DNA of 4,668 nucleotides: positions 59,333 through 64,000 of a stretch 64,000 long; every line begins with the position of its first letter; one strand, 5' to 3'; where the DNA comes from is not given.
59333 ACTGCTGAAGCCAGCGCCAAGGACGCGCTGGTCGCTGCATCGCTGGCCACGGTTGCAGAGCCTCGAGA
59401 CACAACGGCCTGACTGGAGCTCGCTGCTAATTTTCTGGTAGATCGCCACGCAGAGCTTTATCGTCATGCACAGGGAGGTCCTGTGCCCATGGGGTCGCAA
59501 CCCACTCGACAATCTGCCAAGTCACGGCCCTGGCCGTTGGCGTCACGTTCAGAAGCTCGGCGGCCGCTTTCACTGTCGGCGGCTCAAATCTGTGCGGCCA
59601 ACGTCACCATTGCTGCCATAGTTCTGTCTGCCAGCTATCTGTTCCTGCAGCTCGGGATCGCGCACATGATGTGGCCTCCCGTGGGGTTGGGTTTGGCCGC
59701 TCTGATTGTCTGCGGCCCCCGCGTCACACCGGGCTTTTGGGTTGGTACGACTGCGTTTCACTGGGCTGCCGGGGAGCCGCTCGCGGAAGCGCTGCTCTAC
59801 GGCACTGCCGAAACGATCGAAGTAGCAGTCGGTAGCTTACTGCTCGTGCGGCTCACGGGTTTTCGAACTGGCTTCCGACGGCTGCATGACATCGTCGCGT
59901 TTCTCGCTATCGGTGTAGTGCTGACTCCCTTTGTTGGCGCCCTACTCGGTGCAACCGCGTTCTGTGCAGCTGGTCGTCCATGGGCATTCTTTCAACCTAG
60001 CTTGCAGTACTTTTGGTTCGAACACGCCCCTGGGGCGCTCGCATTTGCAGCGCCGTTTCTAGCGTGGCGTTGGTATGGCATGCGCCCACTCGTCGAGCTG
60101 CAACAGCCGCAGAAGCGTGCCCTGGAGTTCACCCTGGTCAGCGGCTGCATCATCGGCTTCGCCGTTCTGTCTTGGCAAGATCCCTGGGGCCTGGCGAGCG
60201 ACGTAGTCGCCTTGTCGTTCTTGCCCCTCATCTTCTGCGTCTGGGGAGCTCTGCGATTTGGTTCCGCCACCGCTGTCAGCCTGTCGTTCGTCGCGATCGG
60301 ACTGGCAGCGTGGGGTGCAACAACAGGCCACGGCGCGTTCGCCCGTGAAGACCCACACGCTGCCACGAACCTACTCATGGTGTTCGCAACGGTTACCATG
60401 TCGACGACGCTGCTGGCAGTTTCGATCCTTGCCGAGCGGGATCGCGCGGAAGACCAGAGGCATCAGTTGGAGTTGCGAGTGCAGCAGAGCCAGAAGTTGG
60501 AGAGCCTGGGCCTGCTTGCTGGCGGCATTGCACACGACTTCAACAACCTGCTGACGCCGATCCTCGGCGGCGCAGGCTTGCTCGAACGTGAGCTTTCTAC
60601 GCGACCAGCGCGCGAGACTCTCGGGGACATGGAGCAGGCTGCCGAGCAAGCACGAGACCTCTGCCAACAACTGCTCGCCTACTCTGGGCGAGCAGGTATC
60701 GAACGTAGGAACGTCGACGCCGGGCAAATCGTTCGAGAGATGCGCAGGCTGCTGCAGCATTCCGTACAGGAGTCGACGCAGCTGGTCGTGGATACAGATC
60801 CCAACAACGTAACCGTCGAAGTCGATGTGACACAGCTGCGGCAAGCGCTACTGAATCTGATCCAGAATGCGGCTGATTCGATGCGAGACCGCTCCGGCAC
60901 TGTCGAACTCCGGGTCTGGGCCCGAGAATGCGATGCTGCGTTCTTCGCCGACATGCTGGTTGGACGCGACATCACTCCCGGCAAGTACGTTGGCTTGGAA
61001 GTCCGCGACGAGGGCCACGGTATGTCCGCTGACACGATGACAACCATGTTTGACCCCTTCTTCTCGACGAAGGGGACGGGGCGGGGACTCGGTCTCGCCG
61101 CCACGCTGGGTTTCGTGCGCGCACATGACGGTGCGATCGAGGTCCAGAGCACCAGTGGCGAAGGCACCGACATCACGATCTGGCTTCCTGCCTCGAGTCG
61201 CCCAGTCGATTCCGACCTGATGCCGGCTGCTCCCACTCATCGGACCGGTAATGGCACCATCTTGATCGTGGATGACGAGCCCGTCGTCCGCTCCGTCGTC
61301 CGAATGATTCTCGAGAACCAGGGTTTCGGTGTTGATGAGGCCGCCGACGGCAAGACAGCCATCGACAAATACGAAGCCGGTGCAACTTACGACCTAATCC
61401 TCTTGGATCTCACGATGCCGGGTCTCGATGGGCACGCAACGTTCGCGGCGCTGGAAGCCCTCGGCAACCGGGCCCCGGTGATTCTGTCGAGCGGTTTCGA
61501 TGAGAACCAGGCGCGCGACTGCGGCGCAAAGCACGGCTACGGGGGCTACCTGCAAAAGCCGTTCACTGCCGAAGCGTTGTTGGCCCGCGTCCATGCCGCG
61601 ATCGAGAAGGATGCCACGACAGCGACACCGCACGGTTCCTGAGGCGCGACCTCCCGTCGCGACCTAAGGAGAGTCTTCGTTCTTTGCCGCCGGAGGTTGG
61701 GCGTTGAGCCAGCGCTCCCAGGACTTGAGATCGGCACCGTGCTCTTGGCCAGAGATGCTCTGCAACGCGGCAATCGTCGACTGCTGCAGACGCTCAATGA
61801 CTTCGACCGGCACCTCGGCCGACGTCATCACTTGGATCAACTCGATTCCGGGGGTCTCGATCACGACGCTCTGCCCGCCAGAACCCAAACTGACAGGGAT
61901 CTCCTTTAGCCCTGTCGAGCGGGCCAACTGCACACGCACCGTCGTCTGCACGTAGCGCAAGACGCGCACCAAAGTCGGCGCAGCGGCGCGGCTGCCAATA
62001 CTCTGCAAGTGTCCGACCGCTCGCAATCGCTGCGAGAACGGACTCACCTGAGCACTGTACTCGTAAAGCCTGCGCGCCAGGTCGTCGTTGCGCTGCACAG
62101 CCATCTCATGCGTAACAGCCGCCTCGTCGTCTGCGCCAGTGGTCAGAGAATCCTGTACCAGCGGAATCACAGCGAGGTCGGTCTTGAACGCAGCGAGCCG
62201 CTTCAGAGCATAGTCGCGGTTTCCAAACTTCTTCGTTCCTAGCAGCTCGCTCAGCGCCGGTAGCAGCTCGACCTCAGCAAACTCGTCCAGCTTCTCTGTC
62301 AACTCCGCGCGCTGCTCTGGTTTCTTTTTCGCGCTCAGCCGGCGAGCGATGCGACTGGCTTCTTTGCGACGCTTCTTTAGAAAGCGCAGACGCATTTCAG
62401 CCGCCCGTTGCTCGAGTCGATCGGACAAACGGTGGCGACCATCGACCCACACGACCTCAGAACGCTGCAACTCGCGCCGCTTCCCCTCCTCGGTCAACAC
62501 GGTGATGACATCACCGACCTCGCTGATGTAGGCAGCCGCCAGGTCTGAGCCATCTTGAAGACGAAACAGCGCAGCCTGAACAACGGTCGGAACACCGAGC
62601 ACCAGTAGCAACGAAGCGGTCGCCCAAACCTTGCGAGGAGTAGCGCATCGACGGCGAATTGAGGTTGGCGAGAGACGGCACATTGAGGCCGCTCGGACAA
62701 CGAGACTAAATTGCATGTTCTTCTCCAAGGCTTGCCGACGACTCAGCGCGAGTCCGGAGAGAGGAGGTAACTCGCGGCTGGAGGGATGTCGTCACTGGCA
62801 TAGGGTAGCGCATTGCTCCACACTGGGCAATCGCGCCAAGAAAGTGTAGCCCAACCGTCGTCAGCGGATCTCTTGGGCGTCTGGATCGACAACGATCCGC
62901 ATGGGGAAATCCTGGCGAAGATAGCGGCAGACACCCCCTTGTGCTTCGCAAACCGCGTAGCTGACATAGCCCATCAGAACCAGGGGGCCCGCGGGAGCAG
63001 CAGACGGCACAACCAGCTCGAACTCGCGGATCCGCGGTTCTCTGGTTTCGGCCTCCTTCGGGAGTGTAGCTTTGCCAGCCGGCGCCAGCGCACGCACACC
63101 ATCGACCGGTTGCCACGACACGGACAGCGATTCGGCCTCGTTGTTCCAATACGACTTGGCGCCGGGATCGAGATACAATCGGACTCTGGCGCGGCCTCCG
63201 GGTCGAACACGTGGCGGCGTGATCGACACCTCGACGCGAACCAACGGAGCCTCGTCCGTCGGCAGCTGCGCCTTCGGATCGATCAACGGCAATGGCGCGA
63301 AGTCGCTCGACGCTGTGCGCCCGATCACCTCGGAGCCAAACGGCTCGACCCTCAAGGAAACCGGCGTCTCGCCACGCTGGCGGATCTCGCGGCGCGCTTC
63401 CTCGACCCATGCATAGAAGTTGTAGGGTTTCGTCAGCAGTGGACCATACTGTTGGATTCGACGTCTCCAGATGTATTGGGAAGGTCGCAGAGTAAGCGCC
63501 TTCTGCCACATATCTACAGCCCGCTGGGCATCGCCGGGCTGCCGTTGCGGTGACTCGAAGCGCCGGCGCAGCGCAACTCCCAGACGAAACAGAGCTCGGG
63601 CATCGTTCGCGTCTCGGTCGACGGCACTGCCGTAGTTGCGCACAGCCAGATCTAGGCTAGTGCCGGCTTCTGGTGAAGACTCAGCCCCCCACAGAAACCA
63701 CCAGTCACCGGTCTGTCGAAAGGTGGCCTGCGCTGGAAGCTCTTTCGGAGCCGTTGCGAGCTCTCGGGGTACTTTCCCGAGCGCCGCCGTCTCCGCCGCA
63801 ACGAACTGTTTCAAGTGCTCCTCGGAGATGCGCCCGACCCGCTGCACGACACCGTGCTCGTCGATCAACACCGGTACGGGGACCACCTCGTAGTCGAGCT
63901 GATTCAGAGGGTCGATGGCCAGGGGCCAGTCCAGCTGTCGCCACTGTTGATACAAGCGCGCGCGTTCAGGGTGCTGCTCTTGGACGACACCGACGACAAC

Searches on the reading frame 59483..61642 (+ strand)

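Call 28: search_protein_families(library=pfam, proteins=[window:59483-61642:+], max_evalue=0.001)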
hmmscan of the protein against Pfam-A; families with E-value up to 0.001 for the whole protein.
window:59483-61642:+ (719 aa): 4 families
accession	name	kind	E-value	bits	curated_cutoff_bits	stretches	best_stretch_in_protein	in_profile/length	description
PF00072.30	Response_reg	-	3.1e-24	85.7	30.2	1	593-703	1-110/111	Response regulator receiver domain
PF05231.19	MASE1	-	2.6e-21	76.5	29.8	1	38-319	6-297/299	MASE1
PF02518.31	HATPase_c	-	8.1e-19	68.6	26.4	1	448-570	2-109/111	Histidine kinase-, DNA gyrase B-, and HSP90-like ATPase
PF00512.31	HisKA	-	4e-06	27.2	26.9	1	343-401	3-61/66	His Kinase A (phospho-acceptor) domain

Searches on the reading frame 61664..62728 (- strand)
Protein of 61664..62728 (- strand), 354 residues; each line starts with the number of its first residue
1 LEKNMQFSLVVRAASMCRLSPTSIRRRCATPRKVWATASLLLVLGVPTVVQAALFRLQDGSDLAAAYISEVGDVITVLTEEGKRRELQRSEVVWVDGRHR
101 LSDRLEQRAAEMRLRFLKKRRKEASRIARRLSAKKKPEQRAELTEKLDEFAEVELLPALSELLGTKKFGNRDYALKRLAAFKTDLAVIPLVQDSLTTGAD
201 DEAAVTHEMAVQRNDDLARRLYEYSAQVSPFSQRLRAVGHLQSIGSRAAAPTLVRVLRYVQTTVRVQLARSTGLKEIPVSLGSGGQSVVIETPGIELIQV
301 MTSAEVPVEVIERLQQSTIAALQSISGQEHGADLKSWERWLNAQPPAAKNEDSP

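Call 40: search_protein_families(library=pfam, proteins=[window:61664-62728:-], max_evalue=0.1)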
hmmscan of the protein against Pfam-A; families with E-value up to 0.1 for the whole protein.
window:61664-62728:- (354 aa): 2 families
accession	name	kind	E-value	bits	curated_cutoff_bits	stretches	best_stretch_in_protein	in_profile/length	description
PF13646.12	HEAT_2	-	3.5e-05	24.4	27.7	1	131-202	8-78/88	HEAT repeats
PF13542.12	HTH_Tnp_ISL3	-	0.083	12.8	27.4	0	94-112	5-23/51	Helix-turn-helix domain of transposase family ISL3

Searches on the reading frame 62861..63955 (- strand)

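Call 40: search_protein_families(library=pfam, proteins=[window:62861-63955:-], max_evalue=0.1)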
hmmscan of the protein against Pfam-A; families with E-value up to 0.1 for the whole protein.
window:62861-63955:- (364 aa): 3 families
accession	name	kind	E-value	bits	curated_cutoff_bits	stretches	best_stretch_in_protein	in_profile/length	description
PF13414.12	TPR_11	-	0.00055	20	26.8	1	101-129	10-38/42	TPR repeat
PF13432.12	TPR_16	-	0.011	16.6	32.7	1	102-155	14-59/65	Tetratricopeptide repeat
PF11412.14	DsbD_N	-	0.019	15.4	25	1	254-343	20-107/119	Thiol:disulfide interchange protein DsbD, N-terminal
